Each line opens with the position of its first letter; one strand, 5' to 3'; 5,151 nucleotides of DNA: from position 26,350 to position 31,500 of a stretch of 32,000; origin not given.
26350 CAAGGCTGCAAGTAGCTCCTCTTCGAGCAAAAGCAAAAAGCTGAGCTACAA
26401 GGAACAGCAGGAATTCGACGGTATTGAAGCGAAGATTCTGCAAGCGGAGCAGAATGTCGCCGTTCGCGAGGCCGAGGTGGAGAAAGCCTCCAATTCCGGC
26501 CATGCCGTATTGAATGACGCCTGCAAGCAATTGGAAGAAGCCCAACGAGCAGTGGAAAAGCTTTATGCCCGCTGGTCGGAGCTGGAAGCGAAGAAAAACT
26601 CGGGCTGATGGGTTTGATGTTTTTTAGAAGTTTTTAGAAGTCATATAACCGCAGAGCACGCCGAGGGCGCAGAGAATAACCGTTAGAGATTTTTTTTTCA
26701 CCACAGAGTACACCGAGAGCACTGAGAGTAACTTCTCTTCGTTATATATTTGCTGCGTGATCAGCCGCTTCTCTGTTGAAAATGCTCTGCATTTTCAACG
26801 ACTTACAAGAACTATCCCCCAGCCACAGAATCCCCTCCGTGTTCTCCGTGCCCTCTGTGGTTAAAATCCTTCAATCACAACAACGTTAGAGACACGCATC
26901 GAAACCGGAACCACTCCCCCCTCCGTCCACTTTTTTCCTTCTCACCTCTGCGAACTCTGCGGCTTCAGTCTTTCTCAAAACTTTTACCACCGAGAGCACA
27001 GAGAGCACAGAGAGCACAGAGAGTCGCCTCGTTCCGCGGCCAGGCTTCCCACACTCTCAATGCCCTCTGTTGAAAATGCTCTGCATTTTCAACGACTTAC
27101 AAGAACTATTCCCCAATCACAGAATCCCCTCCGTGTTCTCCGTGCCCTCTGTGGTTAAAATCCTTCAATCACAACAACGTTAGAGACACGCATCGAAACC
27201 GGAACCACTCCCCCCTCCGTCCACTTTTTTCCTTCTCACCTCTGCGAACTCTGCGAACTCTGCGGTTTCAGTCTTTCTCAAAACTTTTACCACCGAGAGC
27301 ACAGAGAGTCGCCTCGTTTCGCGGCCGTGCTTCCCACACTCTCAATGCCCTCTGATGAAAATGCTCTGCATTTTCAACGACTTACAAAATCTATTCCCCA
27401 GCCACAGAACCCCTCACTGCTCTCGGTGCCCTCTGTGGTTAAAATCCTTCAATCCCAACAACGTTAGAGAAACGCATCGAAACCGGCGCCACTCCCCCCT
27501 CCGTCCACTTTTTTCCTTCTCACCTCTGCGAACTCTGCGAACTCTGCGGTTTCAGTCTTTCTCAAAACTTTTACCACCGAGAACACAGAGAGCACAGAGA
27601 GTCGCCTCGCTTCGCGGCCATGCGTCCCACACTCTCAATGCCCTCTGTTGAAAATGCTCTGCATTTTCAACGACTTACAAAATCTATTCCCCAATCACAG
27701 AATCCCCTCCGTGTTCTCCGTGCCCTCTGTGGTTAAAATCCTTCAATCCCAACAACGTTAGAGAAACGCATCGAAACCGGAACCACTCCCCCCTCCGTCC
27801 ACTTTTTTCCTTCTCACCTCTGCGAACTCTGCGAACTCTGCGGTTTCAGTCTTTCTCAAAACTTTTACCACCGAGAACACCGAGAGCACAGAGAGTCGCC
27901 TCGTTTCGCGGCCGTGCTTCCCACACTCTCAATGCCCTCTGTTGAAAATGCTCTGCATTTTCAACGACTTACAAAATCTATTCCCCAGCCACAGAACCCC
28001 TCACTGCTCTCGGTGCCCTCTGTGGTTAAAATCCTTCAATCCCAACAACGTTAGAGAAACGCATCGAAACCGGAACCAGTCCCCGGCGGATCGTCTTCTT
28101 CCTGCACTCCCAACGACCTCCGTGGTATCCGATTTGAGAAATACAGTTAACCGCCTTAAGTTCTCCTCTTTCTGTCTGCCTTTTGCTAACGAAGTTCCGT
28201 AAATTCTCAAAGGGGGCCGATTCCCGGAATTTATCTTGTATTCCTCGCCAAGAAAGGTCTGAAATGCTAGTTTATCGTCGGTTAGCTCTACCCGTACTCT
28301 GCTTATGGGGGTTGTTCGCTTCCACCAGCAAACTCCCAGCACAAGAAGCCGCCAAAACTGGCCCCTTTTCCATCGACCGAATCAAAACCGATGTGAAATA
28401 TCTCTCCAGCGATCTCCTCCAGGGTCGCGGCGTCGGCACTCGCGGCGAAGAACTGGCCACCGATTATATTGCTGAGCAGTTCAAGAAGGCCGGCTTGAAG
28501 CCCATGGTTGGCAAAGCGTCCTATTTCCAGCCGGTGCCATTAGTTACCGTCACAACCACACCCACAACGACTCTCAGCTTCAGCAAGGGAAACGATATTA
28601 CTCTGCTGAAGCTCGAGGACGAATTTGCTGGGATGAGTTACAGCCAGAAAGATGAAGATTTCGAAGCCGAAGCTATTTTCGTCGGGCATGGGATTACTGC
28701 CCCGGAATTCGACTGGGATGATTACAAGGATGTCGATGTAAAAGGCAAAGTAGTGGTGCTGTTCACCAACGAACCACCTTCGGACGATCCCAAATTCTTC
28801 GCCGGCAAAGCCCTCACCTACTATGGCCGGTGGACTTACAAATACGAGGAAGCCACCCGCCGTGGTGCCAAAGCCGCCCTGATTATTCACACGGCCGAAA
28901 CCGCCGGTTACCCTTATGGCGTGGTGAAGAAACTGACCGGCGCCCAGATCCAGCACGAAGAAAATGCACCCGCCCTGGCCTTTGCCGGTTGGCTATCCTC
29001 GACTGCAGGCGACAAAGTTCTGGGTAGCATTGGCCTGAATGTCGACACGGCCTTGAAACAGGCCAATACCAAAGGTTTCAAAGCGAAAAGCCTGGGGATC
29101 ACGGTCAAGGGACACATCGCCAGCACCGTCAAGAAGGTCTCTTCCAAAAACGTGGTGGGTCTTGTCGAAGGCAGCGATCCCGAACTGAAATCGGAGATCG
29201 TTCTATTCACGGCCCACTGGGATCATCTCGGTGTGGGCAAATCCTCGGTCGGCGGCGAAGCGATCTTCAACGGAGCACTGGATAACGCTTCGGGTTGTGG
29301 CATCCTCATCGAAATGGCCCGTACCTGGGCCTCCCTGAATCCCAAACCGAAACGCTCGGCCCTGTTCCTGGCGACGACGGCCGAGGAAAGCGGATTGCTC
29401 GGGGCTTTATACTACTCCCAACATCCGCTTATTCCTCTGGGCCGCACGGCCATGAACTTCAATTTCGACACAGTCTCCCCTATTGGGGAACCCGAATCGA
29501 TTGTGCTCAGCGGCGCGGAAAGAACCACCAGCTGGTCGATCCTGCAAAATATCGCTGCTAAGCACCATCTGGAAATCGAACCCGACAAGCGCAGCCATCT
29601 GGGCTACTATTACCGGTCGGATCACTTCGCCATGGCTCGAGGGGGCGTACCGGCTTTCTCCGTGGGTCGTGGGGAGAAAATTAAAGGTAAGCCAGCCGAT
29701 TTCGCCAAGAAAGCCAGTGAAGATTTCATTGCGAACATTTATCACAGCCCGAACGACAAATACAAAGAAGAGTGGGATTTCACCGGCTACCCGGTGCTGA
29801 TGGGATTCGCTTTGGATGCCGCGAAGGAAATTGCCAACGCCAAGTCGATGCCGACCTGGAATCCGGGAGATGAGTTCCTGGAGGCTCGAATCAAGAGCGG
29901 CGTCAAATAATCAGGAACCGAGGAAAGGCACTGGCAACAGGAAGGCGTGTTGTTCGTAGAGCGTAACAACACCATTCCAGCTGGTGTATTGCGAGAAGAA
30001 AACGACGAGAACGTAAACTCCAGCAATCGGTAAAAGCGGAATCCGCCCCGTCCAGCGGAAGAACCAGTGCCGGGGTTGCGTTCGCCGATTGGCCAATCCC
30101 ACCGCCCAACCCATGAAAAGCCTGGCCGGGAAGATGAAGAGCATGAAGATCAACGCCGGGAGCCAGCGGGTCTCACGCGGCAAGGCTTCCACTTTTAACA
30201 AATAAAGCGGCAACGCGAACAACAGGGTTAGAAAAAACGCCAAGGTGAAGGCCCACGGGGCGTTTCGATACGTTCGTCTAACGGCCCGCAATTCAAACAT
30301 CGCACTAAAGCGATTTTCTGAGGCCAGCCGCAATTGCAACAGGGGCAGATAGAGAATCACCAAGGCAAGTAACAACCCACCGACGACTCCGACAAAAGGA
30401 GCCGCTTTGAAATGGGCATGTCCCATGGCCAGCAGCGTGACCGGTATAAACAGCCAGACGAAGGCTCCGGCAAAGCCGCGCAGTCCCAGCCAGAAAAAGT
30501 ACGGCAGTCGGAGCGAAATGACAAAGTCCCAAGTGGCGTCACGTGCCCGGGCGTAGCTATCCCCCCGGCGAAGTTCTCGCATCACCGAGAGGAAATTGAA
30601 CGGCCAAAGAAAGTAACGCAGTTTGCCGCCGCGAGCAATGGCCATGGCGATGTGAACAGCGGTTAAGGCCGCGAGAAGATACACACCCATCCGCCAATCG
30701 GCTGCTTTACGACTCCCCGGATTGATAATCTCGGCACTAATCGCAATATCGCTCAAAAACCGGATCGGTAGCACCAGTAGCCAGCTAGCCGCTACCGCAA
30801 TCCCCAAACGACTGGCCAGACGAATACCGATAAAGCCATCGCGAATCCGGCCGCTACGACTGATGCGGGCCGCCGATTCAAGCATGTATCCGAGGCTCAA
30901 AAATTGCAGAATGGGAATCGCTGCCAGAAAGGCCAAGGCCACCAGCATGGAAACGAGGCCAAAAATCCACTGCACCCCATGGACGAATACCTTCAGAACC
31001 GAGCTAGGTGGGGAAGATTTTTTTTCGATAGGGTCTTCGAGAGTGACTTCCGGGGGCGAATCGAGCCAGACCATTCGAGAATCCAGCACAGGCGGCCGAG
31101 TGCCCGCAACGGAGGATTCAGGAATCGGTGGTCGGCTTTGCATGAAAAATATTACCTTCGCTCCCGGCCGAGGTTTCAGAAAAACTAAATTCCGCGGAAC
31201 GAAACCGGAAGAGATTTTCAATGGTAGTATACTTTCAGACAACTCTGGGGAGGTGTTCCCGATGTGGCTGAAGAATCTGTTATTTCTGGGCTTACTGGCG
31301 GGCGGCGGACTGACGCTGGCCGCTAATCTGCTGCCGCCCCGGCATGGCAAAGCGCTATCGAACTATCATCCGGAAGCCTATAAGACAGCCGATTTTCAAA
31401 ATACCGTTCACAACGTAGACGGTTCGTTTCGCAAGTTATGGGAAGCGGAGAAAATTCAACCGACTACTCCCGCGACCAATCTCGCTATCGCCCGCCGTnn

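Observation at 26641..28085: Large non-coding tandem array of a ~294-bp composite unit built from a palindrome plus three 9-nt-periodic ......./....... modules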

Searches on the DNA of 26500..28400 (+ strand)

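Call 6: search_rna_families(source=window, start=26500, end=28400, threshold=evalue, max_evalue=10)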
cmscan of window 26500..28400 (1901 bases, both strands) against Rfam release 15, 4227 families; matches with E-value up to 10: 7.
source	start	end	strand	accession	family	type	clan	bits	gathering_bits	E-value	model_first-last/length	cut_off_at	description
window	26827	27026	-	RF03667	MIR1031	Gene; miRNA;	-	21.3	100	0.045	1-183/183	no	MIR1031 microRNA precursor family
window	26995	27155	-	RF00073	MIR156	Gene; miRNA;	-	19.5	62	0.95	1-88/88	no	mir-156 microRNA precursor family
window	26749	26843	-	RF02978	folP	Cis-reg;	-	17.7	99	1.6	1-102/102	no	folP RNA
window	26811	26896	-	RF00314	snoZ182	Gene; snRNA; snoRNA; CD-box;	-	17.7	80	5.7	1-92/92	no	Small nucleolar RNA Z182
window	28169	28208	-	RF03142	L2-Alphaproteobacteria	Cis-reg; leader;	-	17.3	37.8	0.26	1-66/66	no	L2-Alphaproteobacteria ribosomal protein leader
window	26722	26824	+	RF02120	FTX_2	Gene; lncRNA;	-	15.8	48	6.1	1-97/97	no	FTX transcript, XIST regulator conserved region 2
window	26549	26610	+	RF01142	sR19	Gene; snRNA; snoRNA; CD-box;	-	15.3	45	1.1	1-63/63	no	Small nucleolar RNA sR19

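Call 54: search_dna_similar(query=window:27646-27939:+, collection=plasmids, mode=distant, max_evalue=0.01)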
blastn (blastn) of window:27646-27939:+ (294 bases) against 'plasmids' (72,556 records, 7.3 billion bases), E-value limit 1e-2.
Records with a match: 1; places in all: 4; records where one place covers at least 80% of the query: 0.
Best place of each record, by identity: 80-90% 1.
By first word of the organism name: Gemmatirosa 1.
By predicted mobility (MOB-suite, as given by PLSDB): non-mobilizable 1.
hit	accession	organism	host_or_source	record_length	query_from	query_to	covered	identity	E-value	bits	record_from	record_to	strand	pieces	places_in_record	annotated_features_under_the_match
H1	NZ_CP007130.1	Gemmatirosa kalamazoonensis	-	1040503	58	95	13%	89.5%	5e-4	52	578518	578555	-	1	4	record has no annotation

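Call 71: get_annotated_region(hit=H1, flank=20000)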
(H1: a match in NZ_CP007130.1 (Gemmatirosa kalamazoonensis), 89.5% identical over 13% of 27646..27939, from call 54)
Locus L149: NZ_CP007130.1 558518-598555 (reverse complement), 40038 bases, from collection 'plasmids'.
description: Gemmatirosa kalamazoonensis strain KBS708 plasmid 2, complete sequence
organism: Gemmatirosa kalamazoonensis (NCBI taxid 861299)
taxonomy: Bacteria; Gemmatimonadota; Gemmatimonadia; Gemmatimonadales; Gemmatimonadaceae; Gemmatirosa; Gemmatirosa kalamazoonensis
host: -; source: -; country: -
typing (MOB-suite, as given by PLSDB): non-mobilizable
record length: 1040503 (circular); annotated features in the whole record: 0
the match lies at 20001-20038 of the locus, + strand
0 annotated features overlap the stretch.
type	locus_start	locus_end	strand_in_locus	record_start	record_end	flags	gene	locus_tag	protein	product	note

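Call 79: search_rna_families(sources=[L023, L027, L028, L149], threshold=gathering)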
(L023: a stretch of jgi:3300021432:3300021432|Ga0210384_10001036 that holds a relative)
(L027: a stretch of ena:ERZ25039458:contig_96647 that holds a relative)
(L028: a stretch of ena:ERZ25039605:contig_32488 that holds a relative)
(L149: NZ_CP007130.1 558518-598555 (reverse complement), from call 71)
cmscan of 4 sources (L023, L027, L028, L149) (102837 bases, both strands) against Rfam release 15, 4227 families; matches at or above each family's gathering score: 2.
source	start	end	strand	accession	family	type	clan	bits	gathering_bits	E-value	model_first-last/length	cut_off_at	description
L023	17288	17333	-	RF01687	Acido-Lenti-1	Gene; sRNA;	-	50.9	37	2.4e-08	1-46/46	no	Acido-Lenti-1 RNA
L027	2494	2577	-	RF00005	tRNA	Gene; tRNA;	CL00001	49.2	29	2.6e-07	1-71/71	no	tRNA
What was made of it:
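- On Rfam RNA families: There are no hits on family members in other loci (call 79)
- Tried and rejected: Scans of other family members also gave nothing (call 79).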

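Call 83: search_dna_similar(query=L149:29960-30046:+, collection=plasmids, mode=distant, max_evalue=0.001, max_rows=30)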
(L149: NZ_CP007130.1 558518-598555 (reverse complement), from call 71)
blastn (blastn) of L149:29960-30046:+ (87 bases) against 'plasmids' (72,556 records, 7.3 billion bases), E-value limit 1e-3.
Records with a match: 7; places in all: 67; records where one place covers at least 80% of the query: 5.
Best place of each record, by identity: >=99% 1; 90-95% 3; 80-90% 1; 60-80% 2.
By first word of the organism name: Bacteroides 5; Gemmatirosa 2.
By predicted mobility (MOB-suite, as given by PLSDB): non-mobilizable 7.
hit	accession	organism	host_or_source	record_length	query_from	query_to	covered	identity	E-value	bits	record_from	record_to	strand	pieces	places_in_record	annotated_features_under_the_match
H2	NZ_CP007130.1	Gemmatirosa kalamazoonensis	-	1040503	1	87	100%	100.0%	1e-36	158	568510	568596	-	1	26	record has no annotation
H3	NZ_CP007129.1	Gemmatirosa kalamazoonensis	-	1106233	1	86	99%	94.3%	1e-28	132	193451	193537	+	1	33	record has no annotation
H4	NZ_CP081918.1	Bacteroides ovatus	Homo sapiens,blood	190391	6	84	91%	81.0%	4e-10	70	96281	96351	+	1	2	none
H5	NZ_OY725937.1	Bacteroides finegoldii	-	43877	6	84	91%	79.7%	4e-10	70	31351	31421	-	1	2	none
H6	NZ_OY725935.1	Bacteroides finegoldii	-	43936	5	84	92%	75.9%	3e-5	55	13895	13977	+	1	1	none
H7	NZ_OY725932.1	Bacteroides finegoldii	-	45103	51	84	39%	94.1%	3e-5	54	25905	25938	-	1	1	none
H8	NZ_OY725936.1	Bacteroides finegoldii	-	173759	51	84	39%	94.1%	3e-5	54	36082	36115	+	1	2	none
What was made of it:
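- On Heptamer-armed inverted-repeat elements (operational family): The feature is met in Gemmatirosa, with 26 and 33 copies (call 83)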

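Call 84: get_annotated_region(hit=H4, flank=3000)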
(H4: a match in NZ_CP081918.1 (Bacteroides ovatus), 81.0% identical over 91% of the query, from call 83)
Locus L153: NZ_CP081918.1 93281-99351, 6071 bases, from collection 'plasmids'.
description: Bacteroides ovatus strain BFG-107 plasmid unnamed1, complete sequence
organism: Bacteroides ovatus (NCBI taxid 28116)
taxonomy: Bacteria; Bacteroidota; Bacteroidia; Bacteroidales; Bacteroidaceae; Bacteroides; Bacteroides ovatus
host: -; source: Homo sapiens,blood; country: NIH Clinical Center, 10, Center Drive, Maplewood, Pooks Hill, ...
typing (MOB-suite, as given by PLSDB): non-mobilizable
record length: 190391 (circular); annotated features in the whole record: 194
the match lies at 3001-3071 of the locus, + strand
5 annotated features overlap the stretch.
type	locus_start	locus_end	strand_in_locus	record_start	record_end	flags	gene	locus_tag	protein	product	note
CDS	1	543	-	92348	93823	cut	gnd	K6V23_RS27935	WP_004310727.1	decarboxylating NADP(+)-dependent phosphogluconate dehydrogenase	GO:0006098 - pentose-phosphate shunt [Evidence IEA]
CDS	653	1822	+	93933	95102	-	-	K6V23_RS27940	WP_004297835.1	dicarboxylate/amino acid:cation symporter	-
CDS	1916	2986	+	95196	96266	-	gmd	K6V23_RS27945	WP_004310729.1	GDP-mannose 4,6-dehydratase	GO:0000271 - polysaccharide biosynthetic process [Evidence IEA]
CDS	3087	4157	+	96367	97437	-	-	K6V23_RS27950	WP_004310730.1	GDP-L-fucose synthase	-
CDS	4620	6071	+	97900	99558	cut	-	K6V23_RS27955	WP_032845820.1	AMP-binding protein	-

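Call 85: get_annotated_region(hit=H5, flank=3000)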
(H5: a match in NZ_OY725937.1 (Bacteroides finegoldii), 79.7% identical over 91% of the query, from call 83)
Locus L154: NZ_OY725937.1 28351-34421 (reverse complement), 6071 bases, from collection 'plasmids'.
description: Bacteroides finegoldii strain Bacteroides finegoldii TSDC17.2-1.1 plasmid 35, complete sequence
organism: Bacteroides finegoldii (NCBI taxid 338188)
taxonomy: Bacteria; Bacteroidota; Bacteroidia; Bacteroidales; Bacteroidaceae; Bacteroides; Bacteroides finegoldii
host: -; source: -; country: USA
typing (MOB-suite, as given by PLSDB): non-mobilizable
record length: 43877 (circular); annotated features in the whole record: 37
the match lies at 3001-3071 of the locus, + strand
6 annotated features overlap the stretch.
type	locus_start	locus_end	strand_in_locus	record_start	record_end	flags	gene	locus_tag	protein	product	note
CDS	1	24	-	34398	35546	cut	-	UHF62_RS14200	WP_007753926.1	hypothetical protein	-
CDS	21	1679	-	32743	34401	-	-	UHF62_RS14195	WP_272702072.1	AMP-binding protein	-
CDS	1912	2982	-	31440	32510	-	-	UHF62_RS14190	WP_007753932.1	GDP-L-fucose synthase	-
CDS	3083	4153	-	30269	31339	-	gmd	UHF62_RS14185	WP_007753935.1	GDP-mannose 4,6-dehydratase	GO:0000271 - polysaccharide biosynthetic process [Evidence IEA]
CDS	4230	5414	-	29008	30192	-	-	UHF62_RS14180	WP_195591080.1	dicarboxylate/amino acid:cation symporter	-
CDS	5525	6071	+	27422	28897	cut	gnd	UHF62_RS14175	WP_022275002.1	decarboxylating NADP(+)-dependent phosphogluconate dehydrogenase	GO:0006098 - pentose-phosphate shunt [Evidence IEA]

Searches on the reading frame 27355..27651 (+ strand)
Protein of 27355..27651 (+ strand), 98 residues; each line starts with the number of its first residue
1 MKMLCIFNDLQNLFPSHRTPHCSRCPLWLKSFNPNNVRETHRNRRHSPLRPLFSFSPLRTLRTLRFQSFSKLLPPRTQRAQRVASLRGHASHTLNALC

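Call 47: search_protein_families(library=pfam, max_evalue=1, proteins=[window:27355-27651:+])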
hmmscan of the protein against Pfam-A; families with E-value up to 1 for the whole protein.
window:27355-27651:+ (98 aa): 1 family
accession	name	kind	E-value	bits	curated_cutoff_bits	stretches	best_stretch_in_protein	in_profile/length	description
PF10576.14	EndIII_4Fe-2S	-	0.24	12.2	20.5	1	18-27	4-13/17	Iron-sulfur binding domain of endonuclease III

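Call 52: find_homologous_proteins(query=window:27355-27651:+, max_evalue=0.001)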
Query window:27355-27651:+: 58 candidates shared short words with the query, none scored E <= 0.001.
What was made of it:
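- Tried and rejected: No hit (call 52).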

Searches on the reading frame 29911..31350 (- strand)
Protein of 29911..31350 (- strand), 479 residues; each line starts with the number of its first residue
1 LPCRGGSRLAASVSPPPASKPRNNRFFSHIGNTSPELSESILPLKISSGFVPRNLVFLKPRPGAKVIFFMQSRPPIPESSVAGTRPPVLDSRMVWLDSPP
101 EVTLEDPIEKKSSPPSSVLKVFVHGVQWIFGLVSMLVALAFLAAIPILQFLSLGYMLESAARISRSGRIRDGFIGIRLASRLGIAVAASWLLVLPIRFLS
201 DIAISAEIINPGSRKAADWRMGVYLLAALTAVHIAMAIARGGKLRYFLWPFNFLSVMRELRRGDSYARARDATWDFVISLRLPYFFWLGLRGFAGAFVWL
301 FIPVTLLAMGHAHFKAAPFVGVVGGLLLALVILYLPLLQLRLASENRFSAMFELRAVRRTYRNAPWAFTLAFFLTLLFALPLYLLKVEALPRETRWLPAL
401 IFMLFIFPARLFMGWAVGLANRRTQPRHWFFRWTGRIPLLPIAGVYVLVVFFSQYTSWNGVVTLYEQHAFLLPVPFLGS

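Call 9: search_protein_families(library=pfam, proteins=[window:29911-31350:-])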
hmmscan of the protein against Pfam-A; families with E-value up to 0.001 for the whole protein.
window:29911-31350:- (479 aa): 1 family
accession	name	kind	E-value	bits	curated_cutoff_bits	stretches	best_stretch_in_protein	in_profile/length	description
PF13197.11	DUF4013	-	6.5e-05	23.3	26.9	1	288-379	46-156/168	Protein of unknown function (DUF4013)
